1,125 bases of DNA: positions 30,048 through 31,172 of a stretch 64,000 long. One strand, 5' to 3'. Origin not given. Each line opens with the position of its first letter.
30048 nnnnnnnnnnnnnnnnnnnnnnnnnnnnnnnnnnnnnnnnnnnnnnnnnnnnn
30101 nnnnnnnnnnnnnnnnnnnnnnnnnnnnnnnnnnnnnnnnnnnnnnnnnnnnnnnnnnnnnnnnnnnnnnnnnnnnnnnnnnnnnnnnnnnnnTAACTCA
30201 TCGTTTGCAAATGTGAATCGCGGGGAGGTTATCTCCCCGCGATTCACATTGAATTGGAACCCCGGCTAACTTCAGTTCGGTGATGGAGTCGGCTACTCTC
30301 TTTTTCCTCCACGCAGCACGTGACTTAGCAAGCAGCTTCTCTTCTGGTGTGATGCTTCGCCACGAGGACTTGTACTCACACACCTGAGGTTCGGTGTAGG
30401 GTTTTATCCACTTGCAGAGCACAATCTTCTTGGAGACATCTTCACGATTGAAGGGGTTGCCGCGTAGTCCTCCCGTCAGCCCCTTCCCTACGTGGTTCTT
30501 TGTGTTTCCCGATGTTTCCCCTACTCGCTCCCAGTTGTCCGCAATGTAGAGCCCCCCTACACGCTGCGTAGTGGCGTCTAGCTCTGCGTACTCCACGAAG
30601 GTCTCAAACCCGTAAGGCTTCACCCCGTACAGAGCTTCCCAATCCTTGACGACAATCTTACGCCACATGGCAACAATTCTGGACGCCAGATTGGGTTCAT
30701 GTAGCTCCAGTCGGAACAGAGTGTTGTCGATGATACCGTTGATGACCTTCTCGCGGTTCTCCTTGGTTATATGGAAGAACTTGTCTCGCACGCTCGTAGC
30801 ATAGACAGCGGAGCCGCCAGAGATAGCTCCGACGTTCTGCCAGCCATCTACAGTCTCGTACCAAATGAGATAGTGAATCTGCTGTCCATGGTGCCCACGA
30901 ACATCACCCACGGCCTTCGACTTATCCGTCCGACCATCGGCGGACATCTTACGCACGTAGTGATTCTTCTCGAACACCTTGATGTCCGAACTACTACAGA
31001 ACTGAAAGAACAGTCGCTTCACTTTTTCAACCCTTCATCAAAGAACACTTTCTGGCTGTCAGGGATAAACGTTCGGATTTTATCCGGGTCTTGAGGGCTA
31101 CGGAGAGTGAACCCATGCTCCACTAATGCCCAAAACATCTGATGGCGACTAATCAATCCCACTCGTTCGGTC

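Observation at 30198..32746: Compact four-gene minus-strand accessory operon (PD-(D/E)xK nuclease, AT-hook protein, two unknowns) embedded against the phage gene flow: candidate uncharacterised defence or anti-defence/DNA-modification system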

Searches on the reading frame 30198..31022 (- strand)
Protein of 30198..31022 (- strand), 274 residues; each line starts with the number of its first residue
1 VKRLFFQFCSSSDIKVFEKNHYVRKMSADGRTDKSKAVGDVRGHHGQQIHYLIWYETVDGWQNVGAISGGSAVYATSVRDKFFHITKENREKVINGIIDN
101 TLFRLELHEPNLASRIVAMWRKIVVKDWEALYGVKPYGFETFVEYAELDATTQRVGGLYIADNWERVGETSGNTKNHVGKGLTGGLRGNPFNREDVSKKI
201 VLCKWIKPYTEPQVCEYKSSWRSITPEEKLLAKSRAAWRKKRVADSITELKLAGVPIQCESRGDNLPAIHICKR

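Call 3: search_protein_families(library=pfam, proteins=[window:30198-31022:-], max_evalue=0.1)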
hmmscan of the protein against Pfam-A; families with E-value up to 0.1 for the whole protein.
window:30198-31022:- (274 aa): 1 family
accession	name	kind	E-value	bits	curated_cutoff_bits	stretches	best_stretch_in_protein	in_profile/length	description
PF14236.12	DruA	-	1.3e-10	41.4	27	1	44-186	79-233/297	Druantia protein DruA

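Call 4: search_protein_families(library=phrogs, proteins=[window:30198-31022:-], max_evalue=0.01)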
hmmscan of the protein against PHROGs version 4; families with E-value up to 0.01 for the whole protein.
window:30198-31022:- (274 aa): 0 families

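Call 6: search_protein_families(library=padloc, proteins=[window:30198-31022:-], max_evalue=0.1)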
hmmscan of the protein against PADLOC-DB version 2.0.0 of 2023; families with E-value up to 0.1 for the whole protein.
window:30198-31022:- (274 aa): 3 families
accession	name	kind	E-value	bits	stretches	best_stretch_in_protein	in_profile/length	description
PDLC00002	DruA1|DruA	-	0.0006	17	1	45-100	122-175/407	DUF4338 domain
PDLC02958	RT-DUF3800_VII-A1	-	0.014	12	1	87-163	296-375/575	single gene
PDLC02957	RT-DUF3800_VII-A1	-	0.036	10.7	1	88-162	299-376/577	single gene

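Call 7: search_protein_families(library=ncbifam, proteins=[window:30198-31022:-], max_evalue=0.1)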
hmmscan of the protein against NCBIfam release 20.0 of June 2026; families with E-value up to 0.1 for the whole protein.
window:30198-31022:- (274 aa): 0 families

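Call 13: find_related_loci(query=window:30198-31022:-, collection=viral_contigs, flank=8000)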
Query window:30198-31022:- (274 aa) in viral_contigs; peptide patterns used: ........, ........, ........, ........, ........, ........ (x = any residue, [..] = any of these).
3 stretches matched a pattern, but none encodes a relative of the query by tblastn (E <= 1e-3).

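Call 14: find_homologous_proteins(query=window:30198-31022:-, max_evalue=0.001)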
Query window:30198-31022:- (274 aa): 141 proteins with E <= 0.001 among 607 candidates; the best 120 are listed.
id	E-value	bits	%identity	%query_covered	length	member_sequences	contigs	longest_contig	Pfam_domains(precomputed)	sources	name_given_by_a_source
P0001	9.9e-187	637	100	100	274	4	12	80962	PF14236.13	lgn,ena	-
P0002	5.9e-146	503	84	94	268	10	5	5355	PF14236.13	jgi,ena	jgi:hypothetical protein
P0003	5.4e-144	496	81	94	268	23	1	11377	PF14236.13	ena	-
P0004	7.2e-143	493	81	94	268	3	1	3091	PF14236.13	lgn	-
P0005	2.5e-142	491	82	93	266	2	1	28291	PF14236.13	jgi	jgi:hypothetical protein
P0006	3.7e-142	490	81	93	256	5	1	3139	PF14236.13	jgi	jgi:hypothetical protein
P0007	1.3e-141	489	81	94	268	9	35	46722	PF14236.13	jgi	jgi:hypothetical protein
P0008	2.1e-140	485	81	93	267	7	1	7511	PF14236.13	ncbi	-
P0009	2.2e-140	485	79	96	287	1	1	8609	PF14236.13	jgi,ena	-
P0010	2.3e-140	485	80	92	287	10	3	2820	PF14236.13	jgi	jgi:hypothetical protein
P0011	1.4e-139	482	79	93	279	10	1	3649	PF14236.13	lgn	-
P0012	2.1e-139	481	79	93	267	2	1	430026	PF14236.13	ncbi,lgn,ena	-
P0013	2.2e-139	481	81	92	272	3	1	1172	PF14236.13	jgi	jgi:hypothetical protein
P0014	1.2e-138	479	79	95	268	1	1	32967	PF14236.13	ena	-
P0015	3.6e-138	477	80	93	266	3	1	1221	PF14236.13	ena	-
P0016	5.8e-138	477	80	94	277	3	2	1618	PF14236.13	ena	-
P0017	1.0e-136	473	79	94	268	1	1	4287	PF14236.13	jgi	jgi:hypothetical protein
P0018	1.6e-135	469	80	92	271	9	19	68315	PF14236.13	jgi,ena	jgi:hypothetical protein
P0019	2.1e-135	468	76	93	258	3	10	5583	PF14236.13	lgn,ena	-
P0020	5.6e-135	467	79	93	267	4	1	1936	PF14236.13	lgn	-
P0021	1.1e-131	456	75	96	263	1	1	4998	PF14236.13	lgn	-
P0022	6.6e-127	440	75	93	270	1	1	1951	PF14236.13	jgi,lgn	jgi:hypothetical protein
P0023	3.7e-125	435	80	86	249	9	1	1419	PF14236.13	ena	-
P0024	3.7e-125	435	82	84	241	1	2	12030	PF14236.13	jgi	jgi:hypothetical protein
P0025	1.0e-121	423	77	89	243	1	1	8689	PF14236.13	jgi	jgi:hypothetical protein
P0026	1.3e-116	407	69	94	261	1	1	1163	PF14236.13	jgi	jgi:hypothetical protein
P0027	9.2e-116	404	70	92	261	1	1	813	PF14236.13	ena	-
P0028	1.1e-114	400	71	88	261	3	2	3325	PF14236.13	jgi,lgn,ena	-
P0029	2.0e-106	373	64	91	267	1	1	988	PF14236.13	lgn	-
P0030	1.4e-104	367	65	91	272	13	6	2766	PF14236.13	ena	-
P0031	9.6e-99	348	64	91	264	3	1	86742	PF14236.13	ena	-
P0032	2.6e-97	343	65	88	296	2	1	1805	PF14236.13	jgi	-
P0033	2.8e-95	337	64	89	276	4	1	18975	PF14236.13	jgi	jgi:hypothetical protein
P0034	4.1e-95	336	78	68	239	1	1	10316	PF14236.13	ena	-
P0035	1.7e-94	334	81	65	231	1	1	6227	PF14236.13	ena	-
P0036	1.3e-92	328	55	92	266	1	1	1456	PF14236.13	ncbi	-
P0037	6.5e-92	326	58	93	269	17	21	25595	PF14236.13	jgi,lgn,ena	jgi:hypothetical protein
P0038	1.8e-91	324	58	93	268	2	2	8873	PF14236.13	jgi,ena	jgi:hypothetical protein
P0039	5.9e-91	322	64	87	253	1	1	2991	PF14236.13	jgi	jgi:Domain of unknown function (DUF4338)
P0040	6.6e-91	322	56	96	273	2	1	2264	PF14236.13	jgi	jgi:hypothetical protein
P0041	3.4e-90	320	57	91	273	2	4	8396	PF14236.13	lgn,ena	-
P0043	2.6e-88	314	83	61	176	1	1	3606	PF14236.13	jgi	jgi:hypothetical protein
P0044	4.6e-88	313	56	91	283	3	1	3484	PF14236.13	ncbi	-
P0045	8.6e-87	309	61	87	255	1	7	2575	PF14236.13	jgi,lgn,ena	jgi:hypothetical protein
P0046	1.8e-86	308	56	93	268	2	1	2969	PF14236.13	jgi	-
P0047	2.1e-86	307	60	88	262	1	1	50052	PF14236.13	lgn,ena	-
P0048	2.9e-85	304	54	92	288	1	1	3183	PF14236.13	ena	-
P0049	1.6e-84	301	58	87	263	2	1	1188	PF14236.13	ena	-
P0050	1.0e-83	299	59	91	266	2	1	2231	PF14236.13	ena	-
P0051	1.3e-83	298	61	87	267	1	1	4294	PF14236.13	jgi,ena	-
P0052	2.1e-83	298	60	86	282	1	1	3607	PF14236.13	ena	-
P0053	2.6e-83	297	57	90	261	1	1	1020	PF14236.13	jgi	jgi:hypothetical protein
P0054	1.3e-82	295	58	92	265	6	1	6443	PF14236.13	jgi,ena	-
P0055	8.6e-81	289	57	87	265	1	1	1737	PF14236.13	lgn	-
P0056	8.1e-80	286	56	90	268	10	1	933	PF14236.13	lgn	-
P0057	1.8e-79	285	53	89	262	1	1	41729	PF14236.13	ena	-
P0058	2.3e-77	278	55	81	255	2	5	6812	PF14236.13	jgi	jgi:hypothetical protein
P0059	7.3e-76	273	88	50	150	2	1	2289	PF14236.13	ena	-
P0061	3.1e-75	271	54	89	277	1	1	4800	PF14236.13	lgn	-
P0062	1.2e-72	262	50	90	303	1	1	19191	PF14236.13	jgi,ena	jgi:hypothetical protein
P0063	2.1e-71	258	57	87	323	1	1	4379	PF14236.13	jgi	jgi:hypothetical protein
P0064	1.3e-70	256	49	90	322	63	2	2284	PF14236.13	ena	-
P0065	5.3e-70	254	51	90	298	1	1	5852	PF14236.13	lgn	-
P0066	5.7e-70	254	66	65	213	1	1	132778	PF14236.13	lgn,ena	-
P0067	2.1e-67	245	49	91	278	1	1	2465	PF14236.13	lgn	-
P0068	2.6e-67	245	47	87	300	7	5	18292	PF14236.13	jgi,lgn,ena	jgi:hypothetical protein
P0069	1.9e-65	239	49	86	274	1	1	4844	PF14236.13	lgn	-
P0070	2.7e-64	235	48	83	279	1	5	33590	PF14236.13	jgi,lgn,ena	jgi:hypothetical protein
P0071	2.8e-62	228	47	86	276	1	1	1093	PF14236.13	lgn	-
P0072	3.1e-60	222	65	55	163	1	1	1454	PF14236.13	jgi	-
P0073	3.7e-59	218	45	92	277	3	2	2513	PF14236.13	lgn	-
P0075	9.7e-56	207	49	86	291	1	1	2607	PF14236.13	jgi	jgi:hypothetical protein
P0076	1.5e-53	200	47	84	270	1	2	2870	PF14236.13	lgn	-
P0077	2.7e-53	199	45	87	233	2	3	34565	PF14236.13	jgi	jgi:hypothetical protein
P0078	2.4e-52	196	46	88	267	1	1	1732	PF14236.13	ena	-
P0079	7.4e-52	194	42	87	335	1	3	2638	PF14236.13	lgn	-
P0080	2.5e-51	192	44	86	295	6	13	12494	PF25680.2,PF14236.13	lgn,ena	-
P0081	5.2e-51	191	43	86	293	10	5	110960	PF14236.13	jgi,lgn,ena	-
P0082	5.8e-51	191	44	86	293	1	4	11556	PF14236.13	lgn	-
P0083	1.9e-50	190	45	87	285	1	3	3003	PF14236.13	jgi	jgi:hypothetical protein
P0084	1.9e-50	190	44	86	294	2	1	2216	PF14236.13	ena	-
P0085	2.2e-50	189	46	86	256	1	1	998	PF14236.13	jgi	jgi:hypothetical protein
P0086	6.0e-50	188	46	73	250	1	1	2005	PF14236.13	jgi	jgi:hypothetical protein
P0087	7.3e-50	188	50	77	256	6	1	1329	PF14236.13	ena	-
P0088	1.0e-49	187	43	86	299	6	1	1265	PF14236.13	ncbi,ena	-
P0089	1.0e-49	187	41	86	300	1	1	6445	PF14236.13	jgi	jgi:uncharacterized protein DUF4338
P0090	1.2e-49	187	42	86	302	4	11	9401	PF14236.13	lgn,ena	-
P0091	1.5e-49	187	42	86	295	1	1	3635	PF25680.2,PF14236.13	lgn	-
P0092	5.0e-49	185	49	76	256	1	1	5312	PF14236.13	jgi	jgi:hypothetical protein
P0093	5.2e-49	185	43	86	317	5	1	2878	PF14236.13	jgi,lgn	-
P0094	8.1e-49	184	41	86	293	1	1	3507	PF25680.2,PF14236.13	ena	-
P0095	2.3e-48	183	41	86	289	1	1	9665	PF14236.13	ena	-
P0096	5.8e-48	181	43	88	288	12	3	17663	PF14236.13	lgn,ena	-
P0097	2.7e-47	179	45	85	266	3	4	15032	PF14236.13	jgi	jgi:hypothetical protein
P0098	2.8e-47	179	43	88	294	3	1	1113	PF14236.13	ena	-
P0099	6.6e-47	178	42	86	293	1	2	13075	PF25680.2,PF14236.13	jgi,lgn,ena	jgi:hypothetical protein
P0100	4.3e-46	175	42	87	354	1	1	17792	PF14236.13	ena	-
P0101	4.6e-46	175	39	87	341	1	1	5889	PF14236.13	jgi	jgi:hypothetical protein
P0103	2.9e-45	173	43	85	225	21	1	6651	PF14236.13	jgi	jgi:hypothetical protein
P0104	5.1e-45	172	55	65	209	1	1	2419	PF14236.13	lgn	-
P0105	7.0e-45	171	55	65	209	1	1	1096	PF14236.13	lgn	-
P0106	4.3e-44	169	52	66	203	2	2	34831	PF14236.13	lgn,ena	-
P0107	1.1e-43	167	40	88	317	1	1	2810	PF14236.13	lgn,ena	-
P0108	1.4e-42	164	69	41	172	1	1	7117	PF14236.13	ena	-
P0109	3.4e-42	162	53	66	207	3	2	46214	PF14236.13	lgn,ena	-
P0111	1.5e-40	157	50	60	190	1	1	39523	PF14236.13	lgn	-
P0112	3.7e-40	156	50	66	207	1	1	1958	PF14236.13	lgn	-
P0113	1.5e-39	154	48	66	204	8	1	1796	PF14236.13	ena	-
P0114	9.6e-39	151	49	66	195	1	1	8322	PF14236.13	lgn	-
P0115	1.2e-38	151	47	70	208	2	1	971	PF14236.13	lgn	-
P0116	2.6e-38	150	38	86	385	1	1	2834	PF14236.13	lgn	-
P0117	8.8e-38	148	49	68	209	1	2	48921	PF14236.13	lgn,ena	-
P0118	1.5e-37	147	45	73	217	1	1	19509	PF14236.13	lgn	-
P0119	1.6e-37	147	39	87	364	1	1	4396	PF14236.13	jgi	jgi:hypothetical protein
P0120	2.1e-37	147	49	51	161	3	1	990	PF14236.13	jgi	jgi:hypothetical protein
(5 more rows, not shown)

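Call 15: find_encoding_contigs(protein=P0012, flank=8000, max_places=3)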
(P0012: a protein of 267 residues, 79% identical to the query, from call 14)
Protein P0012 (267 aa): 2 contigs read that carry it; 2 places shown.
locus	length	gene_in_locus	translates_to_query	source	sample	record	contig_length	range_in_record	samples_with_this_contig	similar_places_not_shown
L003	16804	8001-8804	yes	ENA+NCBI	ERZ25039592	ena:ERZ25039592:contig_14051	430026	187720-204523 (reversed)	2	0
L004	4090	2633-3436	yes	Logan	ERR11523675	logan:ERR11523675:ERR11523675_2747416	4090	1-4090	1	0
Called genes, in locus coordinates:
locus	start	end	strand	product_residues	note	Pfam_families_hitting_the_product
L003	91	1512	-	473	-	PF00589:Phage_integrase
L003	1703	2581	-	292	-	-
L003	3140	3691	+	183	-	-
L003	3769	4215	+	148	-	-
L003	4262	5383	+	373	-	PF13384:HTH_23 (faint), PF13518:HTH_28 (weak), PF13551:HTH_29 (weak), PF13565:HTH_32, PF13358:DDE_3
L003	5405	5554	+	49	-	-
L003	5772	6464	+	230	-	PF10263:SprT-like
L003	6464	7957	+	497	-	PF12307:DUF3631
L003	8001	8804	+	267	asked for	PF14236:DruA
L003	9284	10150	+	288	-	-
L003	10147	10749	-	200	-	PF07929:PRiA4_ORF3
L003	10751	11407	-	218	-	PF00239:Resolvase, PF02796:HTH_7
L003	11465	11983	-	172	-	PF03050:DDE_Tnp_IS66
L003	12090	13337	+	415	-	PF13701:DDE_Tnp_1_4, PF01609:DDE_Tnp_1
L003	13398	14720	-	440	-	PF03050:DDE_Tnp_IS66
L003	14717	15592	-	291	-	PF14236:DruA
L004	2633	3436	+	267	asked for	PF14236:DruA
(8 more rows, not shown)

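Call 16: find_encoding_contigs(protein=P0031, flank=8000, max_places=3)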
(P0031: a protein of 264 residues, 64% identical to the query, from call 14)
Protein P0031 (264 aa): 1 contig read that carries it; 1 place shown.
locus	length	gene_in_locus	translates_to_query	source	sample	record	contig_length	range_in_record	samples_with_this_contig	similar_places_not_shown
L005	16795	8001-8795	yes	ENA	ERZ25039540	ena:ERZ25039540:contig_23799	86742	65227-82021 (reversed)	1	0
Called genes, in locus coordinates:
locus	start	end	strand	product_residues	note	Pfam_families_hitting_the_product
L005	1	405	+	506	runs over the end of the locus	PF00004:AAA (faint)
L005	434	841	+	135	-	PF06868:DUF1257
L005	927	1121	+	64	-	-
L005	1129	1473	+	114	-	-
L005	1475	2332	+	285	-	-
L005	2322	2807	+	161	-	PF13392:HNH_3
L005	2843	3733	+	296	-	PF01068:DNA_ligase_A_M, PF14743:DNA_ligase_OB_2 (weak)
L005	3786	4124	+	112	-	-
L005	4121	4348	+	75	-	-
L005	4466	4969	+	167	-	PF00589:Phage_integrase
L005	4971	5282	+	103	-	-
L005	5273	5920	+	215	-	PF00149:Metallophos, PF12850:Metallophos_2 (weak)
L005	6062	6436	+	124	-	-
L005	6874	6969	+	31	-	-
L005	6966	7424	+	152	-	-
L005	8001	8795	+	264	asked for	PF14236:DruA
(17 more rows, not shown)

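Call 17: find_encoding_contigs(protein=P0081, flank=8000, max_places=3)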
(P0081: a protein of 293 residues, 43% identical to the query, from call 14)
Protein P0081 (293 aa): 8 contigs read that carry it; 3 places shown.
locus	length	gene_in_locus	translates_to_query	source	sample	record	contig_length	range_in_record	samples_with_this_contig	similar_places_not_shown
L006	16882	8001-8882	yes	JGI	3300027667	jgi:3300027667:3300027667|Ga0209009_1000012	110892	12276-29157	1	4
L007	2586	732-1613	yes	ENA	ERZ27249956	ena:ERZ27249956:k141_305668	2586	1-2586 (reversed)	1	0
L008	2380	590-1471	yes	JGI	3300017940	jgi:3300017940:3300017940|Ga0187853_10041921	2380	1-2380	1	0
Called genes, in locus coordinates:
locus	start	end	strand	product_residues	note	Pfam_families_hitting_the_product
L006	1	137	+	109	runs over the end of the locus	-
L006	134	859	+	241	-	PF00929:RNase_T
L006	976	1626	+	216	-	-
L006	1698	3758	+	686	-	PF09250:Prim-Pol, PF08708:PriCT_1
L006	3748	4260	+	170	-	-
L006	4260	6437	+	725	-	PF00476:DNA_pol_A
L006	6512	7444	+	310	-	PF12760:Zn_ribbon_IS1595, PF12762:DDE_Tnp_IS1595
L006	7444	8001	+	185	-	-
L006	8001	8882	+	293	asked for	PF14236:DruA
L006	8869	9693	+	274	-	PF02195:ParB_N (weak)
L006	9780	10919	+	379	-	-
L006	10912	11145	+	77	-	-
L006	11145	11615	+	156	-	PF08010:Phage_30_3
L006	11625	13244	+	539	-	PF00580:UvrD-helicase, PF13245:AAA_19, PF01443:Viral_helicase1 (faint), PF13361:UvrD_C, PF13538:UvrD_C_2 (weak)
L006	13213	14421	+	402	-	-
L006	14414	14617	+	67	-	-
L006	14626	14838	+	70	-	-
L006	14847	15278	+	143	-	-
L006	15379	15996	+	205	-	-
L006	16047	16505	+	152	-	-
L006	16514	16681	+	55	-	-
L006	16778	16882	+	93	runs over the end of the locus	-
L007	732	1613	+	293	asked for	PF14236:DruA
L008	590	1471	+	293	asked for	PF14236:DruA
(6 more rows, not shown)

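Call 33: find_related_loci(query=A1, collection=viral_contigs, flank=7000)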
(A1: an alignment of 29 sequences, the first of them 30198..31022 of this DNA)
Query A1 (274 aa) in viral_contigs; peptide patterns used: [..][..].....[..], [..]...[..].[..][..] (x = any residue, [..] = any of these).
40 stretches matched a pattern; 9 encode a relative of the query (tblastn E <= 1e-3); 9 distinct loci.
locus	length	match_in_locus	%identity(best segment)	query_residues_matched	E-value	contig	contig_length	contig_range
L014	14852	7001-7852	56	1-271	2e-92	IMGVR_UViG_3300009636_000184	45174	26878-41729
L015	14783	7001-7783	59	4-251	4e-90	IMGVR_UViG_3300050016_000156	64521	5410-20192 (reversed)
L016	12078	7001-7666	45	4-244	5e-60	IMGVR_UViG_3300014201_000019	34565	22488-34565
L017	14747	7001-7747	43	4-240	2e-59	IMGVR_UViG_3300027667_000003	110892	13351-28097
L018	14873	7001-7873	38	4-241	4e-48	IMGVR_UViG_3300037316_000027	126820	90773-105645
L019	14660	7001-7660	41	4-239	3e-48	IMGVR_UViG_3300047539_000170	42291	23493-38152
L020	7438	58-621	41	42-244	2e-41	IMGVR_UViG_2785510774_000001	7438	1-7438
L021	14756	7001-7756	35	4-240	3e-37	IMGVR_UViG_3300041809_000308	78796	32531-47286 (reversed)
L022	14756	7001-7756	35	4-240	3e-37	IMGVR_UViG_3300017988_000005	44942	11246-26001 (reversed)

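Call 34: find_related_loci(query=A1, collection=metagenome_contigs, flank=7000)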
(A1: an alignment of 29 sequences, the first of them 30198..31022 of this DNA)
Query A1 (274 aa) in metagenome_contigs; peptide patterns used: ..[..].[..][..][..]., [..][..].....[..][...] (x = any residue, [..] = any of these).
234 stretches matched a pattern; 109 encode a relative of the query (tblastn E <= 1e-3); the best 80 are kept; 80 distinct loci.
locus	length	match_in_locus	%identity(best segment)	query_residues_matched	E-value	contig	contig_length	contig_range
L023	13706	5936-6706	81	1-257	6e-145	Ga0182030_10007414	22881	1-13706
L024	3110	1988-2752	81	1-255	5e-151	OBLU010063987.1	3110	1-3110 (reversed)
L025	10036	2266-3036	80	1-257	5e-144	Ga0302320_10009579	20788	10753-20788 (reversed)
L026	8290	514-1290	79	3-265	3e-144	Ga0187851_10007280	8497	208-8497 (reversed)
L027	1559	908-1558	96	1-217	3e-156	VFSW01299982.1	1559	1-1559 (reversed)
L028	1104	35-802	80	1-256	5e-158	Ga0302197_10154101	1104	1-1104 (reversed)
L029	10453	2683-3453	80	1-257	2e-142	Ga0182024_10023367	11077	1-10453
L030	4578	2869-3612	81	1-248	6e-144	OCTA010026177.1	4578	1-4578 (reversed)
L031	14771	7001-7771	80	1-257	2e-141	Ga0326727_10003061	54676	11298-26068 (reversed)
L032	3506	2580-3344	80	1-255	6e-146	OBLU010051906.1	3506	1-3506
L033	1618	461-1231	79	1-257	4e-152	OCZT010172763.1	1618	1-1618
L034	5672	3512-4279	79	1-256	2e-138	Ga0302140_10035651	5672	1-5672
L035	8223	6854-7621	79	1-256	6e-138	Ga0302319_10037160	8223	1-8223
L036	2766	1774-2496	71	1-241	4e-122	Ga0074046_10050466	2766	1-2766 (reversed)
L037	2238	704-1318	80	52-256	3e-118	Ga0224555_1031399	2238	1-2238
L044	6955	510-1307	58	1-255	1e-95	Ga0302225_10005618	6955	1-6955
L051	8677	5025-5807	57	2-255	4e-90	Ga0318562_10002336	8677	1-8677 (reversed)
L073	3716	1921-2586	47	1-240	9e-62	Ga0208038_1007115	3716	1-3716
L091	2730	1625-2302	39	3-238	2e-51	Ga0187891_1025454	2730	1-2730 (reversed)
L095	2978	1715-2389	39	4-238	7e-51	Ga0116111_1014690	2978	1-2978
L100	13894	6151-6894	39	3-239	1e-47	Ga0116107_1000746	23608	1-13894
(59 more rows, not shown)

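Call 35: find_related_loci(query=A1, collection=genome_contigs, flank=7000)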
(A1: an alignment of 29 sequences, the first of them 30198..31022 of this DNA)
Query A1 (274 aa) in genome_contigs; peptide patterns used: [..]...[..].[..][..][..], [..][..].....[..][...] (x = any residue, [..] = any of these).
47 stretches matched a pattern; 4 encode a relative of the query (tblastn E <= 1e-3); 4 distinct loci.
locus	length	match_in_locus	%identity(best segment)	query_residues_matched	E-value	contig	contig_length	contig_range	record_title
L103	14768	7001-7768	79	1-256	6e-143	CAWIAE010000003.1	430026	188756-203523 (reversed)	MAG: uncultured Acidobacteriota bacterium isolate MFD09495.bin.2.15 genome assembly, contig: contig_14051, whole genome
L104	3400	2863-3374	79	85-255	8e-61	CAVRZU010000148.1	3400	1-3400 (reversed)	MAG: uncultured delta proteobacterium isolate MFD04752.bin.2.21 genome assembly, contig: contig_180431, whole genome sho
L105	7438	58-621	41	42-244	7e-42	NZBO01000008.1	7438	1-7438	MAG: archaeon isolate ARS1334 80903, whole genome shotgun sequence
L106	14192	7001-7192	57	46-113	3e-19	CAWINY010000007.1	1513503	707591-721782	MAG: uncultured Acidobacteriota bacterium isolate MFD01299.bin.1.190 genome assembly, contig: contig_6222, whole genome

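Call 46: search_solved_structures(query=A1, max_evalue=10)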
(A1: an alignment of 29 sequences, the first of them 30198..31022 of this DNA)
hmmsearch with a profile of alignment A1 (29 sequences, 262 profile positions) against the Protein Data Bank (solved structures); distinct sequences matched with E-value up to 10: 7.
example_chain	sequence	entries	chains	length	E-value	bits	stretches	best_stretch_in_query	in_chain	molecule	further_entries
7xl0_A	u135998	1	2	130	0.12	14.7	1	51-92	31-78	Nanobody Vobarilizumab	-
9qjs_G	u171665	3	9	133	0.86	11.9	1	59-91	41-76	Mb125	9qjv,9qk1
8pet_F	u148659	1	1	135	0.89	11.9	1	59-91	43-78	Nanobody Nb25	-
7qn5_F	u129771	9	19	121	1.2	11.4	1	59-91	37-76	Nanobody Nb25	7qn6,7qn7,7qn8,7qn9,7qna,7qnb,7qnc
6ibb_B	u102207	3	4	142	1.3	11.3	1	62-92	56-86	Nanobody6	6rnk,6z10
5o8f_K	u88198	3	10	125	1.4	11.3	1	59-91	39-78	Nanobody Nb25 | Nb25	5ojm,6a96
5o8f_L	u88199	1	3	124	1.4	11.2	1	59-91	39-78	Nanobody Nb25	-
